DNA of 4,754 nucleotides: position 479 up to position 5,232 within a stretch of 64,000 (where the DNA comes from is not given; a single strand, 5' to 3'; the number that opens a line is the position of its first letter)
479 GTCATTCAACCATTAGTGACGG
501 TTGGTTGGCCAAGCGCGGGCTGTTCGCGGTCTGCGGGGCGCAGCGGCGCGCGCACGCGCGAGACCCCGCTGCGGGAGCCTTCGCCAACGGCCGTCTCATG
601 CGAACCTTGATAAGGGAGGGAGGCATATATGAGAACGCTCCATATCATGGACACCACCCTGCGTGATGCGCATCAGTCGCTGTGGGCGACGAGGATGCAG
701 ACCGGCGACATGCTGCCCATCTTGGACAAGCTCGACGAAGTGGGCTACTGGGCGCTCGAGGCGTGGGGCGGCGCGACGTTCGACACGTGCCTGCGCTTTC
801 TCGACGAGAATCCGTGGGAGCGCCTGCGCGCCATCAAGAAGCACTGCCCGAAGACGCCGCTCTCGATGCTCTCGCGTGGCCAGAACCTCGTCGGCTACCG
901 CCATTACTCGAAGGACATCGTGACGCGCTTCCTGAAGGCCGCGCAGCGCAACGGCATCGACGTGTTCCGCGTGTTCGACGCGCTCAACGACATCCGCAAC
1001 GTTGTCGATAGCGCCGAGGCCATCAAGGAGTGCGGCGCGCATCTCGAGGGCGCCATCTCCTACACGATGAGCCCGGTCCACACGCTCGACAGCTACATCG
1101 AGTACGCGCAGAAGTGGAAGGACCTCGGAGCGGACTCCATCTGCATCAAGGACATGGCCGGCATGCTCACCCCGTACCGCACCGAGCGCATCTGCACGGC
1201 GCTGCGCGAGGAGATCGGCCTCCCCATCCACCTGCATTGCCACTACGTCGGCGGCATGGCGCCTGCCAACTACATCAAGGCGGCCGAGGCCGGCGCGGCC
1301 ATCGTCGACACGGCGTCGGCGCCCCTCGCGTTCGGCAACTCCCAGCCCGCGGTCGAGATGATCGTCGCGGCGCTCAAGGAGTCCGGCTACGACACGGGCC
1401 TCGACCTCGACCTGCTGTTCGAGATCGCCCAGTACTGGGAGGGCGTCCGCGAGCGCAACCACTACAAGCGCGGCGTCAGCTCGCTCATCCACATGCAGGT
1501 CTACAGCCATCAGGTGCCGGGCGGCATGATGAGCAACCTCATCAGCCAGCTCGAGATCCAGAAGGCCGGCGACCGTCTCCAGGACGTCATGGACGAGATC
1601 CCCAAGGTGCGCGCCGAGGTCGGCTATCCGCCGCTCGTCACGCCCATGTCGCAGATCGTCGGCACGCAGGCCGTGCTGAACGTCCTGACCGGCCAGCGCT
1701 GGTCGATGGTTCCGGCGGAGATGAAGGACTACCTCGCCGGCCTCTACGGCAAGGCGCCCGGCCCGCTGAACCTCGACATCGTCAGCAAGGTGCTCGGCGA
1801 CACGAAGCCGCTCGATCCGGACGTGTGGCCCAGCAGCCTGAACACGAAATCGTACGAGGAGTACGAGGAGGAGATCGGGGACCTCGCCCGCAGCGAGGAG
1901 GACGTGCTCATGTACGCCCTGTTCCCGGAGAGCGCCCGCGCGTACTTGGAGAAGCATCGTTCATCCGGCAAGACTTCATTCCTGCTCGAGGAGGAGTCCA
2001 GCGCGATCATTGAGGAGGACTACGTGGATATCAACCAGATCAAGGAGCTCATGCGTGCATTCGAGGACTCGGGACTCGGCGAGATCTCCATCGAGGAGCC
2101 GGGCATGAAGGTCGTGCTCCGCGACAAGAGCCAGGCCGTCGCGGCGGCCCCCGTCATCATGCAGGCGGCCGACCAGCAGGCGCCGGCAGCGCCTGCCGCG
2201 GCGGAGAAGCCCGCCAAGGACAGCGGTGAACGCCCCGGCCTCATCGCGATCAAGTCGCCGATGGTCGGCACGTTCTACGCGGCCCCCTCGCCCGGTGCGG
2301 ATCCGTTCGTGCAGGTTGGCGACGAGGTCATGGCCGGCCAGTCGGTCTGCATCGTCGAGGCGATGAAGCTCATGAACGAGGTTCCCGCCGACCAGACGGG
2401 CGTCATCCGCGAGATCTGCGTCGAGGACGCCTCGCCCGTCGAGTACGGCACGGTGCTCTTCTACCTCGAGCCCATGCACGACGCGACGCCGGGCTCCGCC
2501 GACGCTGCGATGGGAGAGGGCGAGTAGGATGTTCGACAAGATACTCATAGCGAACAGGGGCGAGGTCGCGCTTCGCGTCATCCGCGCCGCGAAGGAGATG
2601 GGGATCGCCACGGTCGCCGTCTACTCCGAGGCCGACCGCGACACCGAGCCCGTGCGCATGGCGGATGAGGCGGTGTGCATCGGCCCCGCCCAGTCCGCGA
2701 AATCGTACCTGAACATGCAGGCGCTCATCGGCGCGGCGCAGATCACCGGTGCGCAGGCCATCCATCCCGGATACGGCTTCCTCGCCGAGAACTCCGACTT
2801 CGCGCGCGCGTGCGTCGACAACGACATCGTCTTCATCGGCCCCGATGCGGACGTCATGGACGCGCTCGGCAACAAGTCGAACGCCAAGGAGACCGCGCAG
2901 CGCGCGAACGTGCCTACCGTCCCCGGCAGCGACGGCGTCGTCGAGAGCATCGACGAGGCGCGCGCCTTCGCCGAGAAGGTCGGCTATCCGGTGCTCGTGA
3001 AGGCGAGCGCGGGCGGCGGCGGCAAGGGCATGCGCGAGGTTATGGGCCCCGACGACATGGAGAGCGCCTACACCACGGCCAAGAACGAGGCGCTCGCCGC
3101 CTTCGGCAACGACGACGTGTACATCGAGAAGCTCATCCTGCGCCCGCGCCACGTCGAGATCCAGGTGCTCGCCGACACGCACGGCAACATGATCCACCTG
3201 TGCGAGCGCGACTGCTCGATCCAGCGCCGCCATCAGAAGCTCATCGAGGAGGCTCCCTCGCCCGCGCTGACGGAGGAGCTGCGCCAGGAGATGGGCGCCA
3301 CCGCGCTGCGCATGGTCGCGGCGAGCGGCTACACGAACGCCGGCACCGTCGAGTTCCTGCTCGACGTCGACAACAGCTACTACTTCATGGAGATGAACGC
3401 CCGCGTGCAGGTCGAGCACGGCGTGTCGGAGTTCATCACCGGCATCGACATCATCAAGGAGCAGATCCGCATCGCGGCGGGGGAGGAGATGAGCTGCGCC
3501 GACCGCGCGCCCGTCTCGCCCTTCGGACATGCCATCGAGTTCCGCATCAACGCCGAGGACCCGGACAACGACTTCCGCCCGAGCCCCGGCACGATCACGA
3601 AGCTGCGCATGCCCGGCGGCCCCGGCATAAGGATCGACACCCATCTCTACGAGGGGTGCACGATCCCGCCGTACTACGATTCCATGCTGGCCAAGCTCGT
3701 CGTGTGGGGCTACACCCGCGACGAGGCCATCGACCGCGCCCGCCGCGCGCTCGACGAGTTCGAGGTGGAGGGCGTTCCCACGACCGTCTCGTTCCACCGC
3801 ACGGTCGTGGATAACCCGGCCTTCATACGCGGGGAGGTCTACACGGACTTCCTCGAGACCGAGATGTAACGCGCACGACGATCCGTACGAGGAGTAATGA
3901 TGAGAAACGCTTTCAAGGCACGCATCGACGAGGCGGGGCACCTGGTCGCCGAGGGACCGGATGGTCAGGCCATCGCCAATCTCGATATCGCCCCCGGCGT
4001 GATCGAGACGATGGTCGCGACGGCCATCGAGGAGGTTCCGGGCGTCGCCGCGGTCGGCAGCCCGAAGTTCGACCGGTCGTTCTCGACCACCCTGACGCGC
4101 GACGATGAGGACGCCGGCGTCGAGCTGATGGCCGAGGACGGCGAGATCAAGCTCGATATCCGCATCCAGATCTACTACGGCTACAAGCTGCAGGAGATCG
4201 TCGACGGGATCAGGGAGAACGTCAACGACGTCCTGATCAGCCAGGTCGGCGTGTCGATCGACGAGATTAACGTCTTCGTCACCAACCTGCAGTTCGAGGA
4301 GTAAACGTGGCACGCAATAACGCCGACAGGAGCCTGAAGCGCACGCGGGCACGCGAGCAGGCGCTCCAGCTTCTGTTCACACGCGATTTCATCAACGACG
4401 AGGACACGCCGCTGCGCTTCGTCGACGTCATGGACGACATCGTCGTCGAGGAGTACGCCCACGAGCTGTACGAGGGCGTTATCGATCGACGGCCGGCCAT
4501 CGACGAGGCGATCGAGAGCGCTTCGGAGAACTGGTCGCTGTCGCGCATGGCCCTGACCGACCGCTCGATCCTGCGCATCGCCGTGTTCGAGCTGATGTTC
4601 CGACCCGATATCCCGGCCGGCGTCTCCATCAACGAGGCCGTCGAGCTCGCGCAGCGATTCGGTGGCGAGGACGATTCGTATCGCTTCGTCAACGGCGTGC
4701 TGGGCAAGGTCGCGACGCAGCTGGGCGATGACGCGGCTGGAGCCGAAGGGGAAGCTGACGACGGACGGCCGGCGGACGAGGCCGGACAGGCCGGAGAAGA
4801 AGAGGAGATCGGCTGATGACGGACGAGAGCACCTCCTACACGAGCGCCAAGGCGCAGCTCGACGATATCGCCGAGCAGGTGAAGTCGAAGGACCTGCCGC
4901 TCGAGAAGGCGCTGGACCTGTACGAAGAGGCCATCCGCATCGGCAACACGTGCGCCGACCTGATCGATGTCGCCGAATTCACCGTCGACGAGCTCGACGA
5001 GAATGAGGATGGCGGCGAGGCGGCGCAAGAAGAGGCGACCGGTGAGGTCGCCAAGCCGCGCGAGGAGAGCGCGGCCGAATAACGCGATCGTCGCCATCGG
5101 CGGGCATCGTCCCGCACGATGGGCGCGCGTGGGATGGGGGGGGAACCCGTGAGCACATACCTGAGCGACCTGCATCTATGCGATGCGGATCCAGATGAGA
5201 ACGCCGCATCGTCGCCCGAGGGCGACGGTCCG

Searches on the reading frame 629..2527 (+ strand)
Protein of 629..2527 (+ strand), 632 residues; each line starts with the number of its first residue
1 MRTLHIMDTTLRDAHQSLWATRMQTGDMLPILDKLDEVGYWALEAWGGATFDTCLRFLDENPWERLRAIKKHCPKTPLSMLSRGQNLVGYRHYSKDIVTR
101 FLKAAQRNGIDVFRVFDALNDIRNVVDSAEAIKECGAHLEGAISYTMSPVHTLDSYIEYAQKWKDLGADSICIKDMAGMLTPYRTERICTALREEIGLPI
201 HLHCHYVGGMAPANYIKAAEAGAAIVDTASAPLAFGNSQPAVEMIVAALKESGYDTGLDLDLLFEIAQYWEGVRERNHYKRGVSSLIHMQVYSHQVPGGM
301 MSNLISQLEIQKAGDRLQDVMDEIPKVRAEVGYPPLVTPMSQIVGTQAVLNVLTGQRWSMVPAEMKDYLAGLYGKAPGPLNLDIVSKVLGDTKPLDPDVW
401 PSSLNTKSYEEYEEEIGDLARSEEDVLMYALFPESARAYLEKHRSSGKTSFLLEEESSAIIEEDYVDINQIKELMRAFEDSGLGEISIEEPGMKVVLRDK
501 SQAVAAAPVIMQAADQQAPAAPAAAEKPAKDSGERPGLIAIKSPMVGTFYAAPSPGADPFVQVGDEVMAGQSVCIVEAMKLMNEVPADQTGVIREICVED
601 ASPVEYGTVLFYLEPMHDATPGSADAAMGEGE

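Call 29: find_encoding_contigs(protein=window:629-2527:+, flank=10000, max_places=6)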
Protein window:629-2527:+ (632 aa): no gene with exactly this product is on record in the collection.

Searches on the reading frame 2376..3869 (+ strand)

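Call 32: search_protein_families(library=pfam, proteins=[window:2376-3869:+])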
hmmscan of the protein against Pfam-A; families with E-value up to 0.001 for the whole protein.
window:2376-3869:+ (497 aa): 6 families
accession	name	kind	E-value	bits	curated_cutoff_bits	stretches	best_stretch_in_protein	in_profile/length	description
PF02786.22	CPSase_L_D2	-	6e-80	268.2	19.8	1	167-373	2-209/211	Carbamoyl-phosphate synthase L chain, ATP binding domain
PF00289.28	Biotin_carb_N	-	7e-46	155.7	25.5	1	52-161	1-110/110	Biotin carboxylase, N-terminal domain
PF02785.25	Biotin_carb_C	-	7.1e-44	148.8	32.4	1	388-494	1-107/108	Biotin carboxylase C-terminal domain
PF02222.28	ATP-grasp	-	2.3e-08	34.3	27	1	188-344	15-163/179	ATP-grasp domain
PF07478.18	Dala_Dala_lig_C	-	8.6e-08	32.4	24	1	194-342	27-174/204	D-ala D-ala ligase C-terminus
PF08443.16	RimK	-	0.00026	21.1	21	0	301-364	126-185/188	RimK-like ATP-grasp domain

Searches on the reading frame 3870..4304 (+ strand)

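Call 32: search_protein_families(library=pfam, proteins=[window:3870-4304:+])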
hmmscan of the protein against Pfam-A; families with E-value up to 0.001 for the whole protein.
window:3870-4304:+ (144 aa): 1 family
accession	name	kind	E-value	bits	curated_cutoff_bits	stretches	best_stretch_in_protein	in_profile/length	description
PF03780.18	Asp23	-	1.6e-18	67.5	28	1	37-140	4-107/108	Asp23 family, cell envelope-related function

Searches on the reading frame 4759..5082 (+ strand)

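Call 32: search_protein_families(library=pfam, proteins=[window:4759-5082:+])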
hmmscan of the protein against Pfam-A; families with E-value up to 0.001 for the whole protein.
window:4759-5082:+ (107 aa): 1 family
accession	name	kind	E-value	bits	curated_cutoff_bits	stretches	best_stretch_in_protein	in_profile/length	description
PF02609.21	Exonuc_VII_S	-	4.4e-09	36.7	24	1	27-76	1-50/52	Exonuclease VII small subunit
